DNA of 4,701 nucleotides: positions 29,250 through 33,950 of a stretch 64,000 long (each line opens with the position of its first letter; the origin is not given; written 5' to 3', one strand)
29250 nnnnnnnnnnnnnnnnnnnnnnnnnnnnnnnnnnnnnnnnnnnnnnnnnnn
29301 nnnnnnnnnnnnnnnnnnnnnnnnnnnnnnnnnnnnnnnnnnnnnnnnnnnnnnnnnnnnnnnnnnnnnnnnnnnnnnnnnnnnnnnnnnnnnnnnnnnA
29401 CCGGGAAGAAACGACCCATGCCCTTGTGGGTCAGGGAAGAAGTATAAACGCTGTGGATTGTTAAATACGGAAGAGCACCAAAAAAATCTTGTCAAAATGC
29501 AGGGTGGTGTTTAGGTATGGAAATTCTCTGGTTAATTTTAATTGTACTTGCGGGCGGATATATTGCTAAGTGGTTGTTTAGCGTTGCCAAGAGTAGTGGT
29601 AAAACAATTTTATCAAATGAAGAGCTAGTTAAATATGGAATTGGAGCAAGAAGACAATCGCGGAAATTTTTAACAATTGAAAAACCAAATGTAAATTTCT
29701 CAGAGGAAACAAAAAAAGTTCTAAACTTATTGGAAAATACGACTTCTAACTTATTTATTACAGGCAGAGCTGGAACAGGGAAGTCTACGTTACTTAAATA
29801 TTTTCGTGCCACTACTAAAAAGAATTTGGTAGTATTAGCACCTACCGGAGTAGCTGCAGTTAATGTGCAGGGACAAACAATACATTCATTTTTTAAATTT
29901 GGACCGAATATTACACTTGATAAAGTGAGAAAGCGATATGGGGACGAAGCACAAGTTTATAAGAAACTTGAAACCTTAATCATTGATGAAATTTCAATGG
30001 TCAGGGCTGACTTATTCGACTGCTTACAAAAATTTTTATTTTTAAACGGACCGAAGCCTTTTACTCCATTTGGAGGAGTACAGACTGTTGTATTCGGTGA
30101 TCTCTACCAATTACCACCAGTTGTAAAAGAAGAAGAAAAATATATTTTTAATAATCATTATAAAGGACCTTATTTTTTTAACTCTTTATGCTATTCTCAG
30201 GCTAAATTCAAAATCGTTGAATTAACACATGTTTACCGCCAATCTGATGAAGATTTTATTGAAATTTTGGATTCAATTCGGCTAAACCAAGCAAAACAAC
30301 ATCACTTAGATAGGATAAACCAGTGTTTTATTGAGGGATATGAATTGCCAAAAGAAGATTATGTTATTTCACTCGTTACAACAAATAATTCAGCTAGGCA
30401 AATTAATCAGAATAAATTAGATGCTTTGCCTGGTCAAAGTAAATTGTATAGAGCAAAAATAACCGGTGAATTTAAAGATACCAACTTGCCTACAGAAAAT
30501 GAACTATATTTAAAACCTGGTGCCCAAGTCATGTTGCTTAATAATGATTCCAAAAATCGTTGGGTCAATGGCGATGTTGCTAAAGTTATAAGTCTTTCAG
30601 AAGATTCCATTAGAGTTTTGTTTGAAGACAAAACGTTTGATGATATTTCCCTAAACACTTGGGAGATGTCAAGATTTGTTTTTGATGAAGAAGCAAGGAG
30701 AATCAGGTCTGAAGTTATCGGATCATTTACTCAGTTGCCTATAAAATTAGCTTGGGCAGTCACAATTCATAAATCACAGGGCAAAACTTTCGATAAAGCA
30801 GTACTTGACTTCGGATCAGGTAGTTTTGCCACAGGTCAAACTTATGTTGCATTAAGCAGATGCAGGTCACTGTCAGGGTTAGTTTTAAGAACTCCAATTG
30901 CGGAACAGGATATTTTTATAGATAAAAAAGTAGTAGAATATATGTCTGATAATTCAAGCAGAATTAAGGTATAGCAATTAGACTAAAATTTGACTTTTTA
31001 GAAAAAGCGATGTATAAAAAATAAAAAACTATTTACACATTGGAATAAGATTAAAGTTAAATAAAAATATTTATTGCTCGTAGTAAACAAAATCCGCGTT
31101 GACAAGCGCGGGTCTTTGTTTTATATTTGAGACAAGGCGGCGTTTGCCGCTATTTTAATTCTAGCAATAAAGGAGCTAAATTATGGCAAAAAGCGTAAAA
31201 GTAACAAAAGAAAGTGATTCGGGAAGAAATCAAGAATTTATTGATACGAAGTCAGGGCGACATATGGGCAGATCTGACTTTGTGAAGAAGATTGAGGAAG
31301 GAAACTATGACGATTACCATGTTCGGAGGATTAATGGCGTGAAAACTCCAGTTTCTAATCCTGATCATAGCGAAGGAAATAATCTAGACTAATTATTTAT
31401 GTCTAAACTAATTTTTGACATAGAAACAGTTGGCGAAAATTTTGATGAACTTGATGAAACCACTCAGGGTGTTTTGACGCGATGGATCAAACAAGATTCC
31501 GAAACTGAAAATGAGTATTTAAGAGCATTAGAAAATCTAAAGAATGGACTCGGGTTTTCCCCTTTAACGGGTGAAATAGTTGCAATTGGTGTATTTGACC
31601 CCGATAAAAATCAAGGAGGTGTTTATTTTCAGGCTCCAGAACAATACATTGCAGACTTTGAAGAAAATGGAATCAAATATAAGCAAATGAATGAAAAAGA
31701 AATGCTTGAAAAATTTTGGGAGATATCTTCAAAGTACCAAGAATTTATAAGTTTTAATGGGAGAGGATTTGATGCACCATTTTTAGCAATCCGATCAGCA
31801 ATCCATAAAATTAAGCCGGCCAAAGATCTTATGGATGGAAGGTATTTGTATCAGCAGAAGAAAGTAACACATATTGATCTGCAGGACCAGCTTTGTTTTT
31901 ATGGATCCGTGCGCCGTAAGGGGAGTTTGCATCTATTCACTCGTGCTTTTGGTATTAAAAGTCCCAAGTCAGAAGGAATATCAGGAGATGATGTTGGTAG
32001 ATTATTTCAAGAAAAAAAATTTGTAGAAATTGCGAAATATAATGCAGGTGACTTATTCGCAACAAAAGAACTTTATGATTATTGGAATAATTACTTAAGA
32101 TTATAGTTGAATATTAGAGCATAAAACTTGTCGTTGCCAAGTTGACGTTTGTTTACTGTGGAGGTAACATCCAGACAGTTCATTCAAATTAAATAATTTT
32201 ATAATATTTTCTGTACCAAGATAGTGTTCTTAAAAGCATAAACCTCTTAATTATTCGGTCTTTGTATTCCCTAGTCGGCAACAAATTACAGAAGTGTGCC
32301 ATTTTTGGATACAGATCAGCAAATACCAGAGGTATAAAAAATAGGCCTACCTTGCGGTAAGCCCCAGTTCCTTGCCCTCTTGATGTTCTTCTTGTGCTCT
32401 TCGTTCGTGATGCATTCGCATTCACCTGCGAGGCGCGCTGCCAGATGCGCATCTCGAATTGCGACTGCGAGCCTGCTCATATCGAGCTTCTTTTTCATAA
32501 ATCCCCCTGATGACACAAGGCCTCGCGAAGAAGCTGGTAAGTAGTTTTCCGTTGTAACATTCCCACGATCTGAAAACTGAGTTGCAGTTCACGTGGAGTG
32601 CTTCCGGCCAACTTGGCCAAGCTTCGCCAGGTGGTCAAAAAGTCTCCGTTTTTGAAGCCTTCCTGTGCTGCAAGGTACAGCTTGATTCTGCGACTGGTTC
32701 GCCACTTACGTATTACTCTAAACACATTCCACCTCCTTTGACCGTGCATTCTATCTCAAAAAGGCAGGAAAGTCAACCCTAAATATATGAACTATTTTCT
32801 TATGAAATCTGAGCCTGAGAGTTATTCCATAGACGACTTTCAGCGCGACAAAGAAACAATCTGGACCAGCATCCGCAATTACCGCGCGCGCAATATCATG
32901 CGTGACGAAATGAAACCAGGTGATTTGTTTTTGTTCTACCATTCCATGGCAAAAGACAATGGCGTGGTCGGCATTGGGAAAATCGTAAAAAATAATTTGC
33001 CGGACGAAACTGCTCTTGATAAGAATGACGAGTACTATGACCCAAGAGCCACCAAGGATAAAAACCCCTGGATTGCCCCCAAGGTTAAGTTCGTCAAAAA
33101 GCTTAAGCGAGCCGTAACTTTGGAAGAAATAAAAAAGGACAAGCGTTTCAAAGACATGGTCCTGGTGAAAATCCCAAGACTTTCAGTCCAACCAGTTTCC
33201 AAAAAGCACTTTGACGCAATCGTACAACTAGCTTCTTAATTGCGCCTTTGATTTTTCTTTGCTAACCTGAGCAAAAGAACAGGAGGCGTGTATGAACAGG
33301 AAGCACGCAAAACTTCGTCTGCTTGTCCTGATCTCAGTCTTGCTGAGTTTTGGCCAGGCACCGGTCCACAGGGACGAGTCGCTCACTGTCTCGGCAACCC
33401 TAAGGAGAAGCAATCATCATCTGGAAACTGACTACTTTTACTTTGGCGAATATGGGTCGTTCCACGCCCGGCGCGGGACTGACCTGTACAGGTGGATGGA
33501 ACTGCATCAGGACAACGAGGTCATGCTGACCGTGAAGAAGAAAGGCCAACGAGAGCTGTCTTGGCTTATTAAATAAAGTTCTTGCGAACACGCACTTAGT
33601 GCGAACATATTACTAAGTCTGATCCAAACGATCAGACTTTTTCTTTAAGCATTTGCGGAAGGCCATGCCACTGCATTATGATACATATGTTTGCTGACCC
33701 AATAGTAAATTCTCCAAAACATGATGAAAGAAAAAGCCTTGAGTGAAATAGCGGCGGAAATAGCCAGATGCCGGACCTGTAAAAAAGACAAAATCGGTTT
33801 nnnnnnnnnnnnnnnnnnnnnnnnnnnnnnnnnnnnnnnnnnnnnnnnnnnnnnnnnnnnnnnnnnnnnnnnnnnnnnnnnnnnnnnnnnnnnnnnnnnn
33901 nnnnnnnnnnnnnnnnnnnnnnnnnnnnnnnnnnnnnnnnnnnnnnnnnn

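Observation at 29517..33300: AT-rich acquired module abutting secA: PIF1-family helicase + DUF3892-like protein + PolB-exo-like 3'-5' exonuclease, followed by an EVE-domain protein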

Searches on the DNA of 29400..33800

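Call 93: search_rna_families(source=window, start=29400, end=33800, threshold=evalue, max_evalue=1)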
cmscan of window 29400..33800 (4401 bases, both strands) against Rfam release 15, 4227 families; matches with E-value up to 1: 1.
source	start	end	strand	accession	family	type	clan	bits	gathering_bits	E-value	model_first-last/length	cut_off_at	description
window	30056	30141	+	RF02186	ST7-OT3_4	Gene; lncRNA;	-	18.9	80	0.26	1-73/73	no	ST7 overlapping transcript 3 conserved region 4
